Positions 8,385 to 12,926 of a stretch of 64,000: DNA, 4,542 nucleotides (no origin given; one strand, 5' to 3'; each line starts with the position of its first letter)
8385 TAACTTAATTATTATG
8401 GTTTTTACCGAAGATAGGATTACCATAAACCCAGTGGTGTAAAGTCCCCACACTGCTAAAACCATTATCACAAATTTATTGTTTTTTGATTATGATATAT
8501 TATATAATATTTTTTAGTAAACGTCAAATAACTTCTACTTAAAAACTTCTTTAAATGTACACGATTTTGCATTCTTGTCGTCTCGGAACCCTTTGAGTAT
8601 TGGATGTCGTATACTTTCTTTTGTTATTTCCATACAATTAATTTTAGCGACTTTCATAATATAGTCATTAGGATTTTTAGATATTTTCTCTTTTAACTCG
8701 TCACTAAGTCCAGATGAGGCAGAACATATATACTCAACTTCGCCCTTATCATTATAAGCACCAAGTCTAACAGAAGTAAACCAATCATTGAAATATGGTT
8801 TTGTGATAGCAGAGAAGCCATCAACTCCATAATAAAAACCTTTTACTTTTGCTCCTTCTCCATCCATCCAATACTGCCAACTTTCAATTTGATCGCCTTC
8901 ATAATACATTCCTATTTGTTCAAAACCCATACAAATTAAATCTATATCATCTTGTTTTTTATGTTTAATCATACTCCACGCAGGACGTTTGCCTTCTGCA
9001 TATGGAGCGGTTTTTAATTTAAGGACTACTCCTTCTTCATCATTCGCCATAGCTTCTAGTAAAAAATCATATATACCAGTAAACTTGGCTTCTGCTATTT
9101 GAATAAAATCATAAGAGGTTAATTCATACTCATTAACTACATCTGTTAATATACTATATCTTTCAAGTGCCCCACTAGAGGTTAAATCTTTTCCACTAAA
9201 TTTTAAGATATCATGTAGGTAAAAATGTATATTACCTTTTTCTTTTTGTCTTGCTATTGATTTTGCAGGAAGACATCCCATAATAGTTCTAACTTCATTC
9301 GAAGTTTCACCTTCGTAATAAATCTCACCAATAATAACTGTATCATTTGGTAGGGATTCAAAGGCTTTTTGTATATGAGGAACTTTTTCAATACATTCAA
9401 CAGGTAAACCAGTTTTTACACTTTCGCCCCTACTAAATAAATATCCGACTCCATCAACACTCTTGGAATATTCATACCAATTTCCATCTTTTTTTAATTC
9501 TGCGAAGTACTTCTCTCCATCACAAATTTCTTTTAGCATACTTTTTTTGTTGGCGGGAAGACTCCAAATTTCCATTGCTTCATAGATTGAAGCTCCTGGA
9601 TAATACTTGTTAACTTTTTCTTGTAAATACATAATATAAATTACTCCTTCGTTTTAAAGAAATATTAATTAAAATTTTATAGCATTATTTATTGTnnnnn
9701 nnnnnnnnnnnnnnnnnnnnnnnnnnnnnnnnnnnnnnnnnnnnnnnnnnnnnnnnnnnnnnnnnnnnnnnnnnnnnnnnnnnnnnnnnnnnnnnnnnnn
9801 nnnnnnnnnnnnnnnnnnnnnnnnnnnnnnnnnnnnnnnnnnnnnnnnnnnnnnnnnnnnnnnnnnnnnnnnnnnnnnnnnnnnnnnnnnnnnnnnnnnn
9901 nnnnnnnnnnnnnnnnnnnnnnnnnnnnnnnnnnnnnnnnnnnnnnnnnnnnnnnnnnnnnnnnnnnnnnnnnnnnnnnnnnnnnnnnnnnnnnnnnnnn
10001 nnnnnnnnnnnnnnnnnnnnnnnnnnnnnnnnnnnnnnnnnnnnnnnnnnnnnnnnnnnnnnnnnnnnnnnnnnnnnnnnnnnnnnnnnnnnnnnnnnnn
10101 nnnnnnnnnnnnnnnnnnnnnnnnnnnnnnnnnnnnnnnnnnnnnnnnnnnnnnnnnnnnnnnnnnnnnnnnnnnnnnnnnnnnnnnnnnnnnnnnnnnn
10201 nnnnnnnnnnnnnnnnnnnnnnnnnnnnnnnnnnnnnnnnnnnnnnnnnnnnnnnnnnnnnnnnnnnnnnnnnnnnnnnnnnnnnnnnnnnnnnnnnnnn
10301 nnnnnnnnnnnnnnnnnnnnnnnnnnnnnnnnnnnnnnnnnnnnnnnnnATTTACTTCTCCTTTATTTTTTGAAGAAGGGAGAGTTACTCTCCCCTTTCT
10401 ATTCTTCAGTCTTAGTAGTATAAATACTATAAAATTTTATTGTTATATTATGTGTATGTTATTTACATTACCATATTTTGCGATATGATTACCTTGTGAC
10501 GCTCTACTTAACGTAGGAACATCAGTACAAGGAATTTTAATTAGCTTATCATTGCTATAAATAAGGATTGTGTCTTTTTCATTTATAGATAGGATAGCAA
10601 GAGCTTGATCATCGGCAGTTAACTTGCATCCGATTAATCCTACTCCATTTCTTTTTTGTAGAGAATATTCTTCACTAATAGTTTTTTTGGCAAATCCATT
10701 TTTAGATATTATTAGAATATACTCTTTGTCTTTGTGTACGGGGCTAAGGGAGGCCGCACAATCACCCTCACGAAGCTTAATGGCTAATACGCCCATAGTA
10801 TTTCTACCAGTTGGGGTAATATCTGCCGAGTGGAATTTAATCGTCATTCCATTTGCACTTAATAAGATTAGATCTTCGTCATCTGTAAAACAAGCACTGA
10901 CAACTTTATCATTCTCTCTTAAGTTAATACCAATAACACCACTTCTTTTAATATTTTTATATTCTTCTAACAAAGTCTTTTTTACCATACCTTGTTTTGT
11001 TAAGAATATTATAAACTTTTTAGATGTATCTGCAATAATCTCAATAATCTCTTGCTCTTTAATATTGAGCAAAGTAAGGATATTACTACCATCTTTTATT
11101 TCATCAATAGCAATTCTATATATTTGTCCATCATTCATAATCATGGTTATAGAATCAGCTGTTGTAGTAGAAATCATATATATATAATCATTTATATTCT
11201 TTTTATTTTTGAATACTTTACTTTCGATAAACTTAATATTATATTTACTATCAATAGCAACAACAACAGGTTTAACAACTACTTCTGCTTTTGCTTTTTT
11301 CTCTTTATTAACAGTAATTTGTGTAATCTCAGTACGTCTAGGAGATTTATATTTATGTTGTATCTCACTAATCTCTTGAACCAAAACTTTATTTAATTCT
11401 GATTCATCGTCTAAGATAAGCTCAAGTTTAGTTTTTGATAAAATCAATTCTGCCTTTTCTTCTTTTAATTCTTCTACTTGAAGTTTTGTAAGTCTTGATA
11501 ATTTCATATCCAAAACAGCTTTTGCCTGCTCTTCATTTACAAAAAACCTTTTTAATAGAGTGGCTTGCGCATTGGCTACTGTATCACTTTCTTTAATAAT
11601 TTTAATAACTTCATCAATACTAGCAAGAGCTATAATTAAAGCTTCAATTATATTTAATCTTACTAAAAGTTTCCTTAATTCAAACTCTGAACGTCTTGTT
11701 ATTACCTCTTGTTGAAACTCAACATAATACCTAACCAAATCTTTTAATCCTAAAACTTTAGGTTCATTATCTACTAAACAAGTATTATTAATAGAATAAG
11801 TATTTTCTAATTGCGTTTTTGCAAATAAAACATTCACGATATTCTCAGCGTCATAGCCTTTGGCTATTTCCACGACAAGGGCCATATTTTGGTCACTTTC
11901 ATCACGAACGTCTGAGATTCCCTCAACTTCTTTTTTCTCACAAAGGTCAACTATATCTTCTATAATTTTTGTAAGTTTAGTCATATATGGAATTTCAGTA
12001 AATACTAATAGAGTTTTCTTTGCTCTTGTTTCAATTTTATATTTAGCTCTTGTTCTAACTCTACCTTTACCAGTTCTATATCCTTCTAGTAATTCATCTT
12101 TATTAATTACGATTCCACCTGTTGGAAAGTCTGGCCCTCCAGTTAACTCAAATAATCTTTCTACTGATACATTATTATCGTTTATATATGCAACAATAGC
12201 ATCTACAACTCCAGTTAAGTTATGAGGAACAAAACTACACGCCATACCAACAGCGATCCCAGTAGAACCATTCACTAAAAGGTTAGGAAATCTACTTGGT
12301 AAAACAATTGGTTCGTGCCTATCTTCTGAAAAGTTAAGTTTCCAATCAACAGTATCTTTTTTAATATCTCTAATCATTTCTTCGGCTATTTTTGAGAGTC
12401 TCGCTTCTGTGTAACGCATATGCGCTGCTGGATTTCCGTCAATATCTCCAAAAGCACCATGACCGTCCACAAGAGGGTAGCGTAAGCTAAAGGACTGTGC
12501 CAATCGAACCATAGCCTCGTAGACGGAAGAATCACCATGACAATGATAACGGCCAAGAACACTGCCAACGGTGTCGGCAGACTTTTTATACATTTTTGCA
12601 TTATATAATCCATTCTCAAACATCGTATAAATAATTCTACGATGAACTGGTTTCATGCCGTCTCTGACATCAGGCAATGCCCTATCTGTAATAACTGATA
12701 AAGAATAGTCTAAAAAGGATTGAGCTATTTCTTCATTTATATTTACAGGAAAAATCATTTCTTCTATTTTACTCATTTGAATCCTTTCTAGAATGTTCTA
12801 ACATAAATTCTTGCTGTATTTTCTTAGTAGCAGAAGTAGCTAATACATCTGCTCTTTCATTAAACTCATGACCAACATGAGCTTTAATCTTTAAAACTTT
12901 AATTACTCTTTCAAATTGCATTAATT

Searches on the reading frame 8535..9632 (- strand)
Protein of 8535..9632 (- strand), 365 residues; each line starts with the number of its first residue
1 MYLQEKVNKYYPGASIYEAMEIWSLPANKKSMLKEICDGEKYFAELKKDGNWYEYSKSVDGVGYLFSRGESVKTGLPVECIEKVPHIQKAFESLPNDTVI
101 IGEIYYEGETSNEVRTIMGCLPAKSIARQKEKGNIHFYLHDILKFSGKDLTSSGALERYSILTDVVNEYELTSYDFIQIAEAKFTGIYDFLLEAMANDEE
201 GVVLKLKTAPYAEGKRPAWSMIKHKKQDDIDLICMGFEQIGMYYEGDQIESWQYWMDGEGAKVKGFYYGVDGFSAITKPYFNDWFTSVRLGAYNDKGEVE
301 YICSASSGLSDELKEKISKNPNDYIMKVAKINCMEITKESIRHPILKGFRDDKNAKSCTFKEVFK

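Call 12: search_protein_families(library=phrogs, proteins=[window:8535-9632:-], max_evalue=0.00001)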
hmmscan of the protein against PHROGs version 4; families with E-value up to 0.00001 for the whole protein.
window:8535-9632:- (365 aa): 1 family
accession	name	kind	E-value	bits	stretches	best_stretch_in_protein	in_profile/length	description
phrog_114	-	DNA, RNA and nucleotide metabolism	3.8e-37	129.2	1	39-357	238-505/634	ATP-dependent DNA ligase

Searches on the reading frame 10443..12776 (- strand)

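Call 12: search_protein_families(library=phrogs, proteins=[window:10443-12776:-], max_evalue=0.00001)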
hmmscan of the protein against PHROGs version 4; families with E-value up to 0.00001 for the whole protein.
window:10443-12776:- (777 aa): 3 families
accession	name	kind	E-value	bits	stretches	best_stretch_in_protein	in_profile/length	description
phrog_551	-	DNA, RNA and nucleotide metabolism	2.4e-137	460.3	1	11-703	10-700/701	DNA topoisomerase II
phrog_28877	-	DNA, RNA and nucleotide metabolism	1.8e-115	388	1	11-670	686-1363/1441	DNA topoisomerase II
phrog_20354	-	DNA, RNA and nucleotide metabolism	3.6e-24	86.8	1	15-141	10-136/142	DNA topoisomerase II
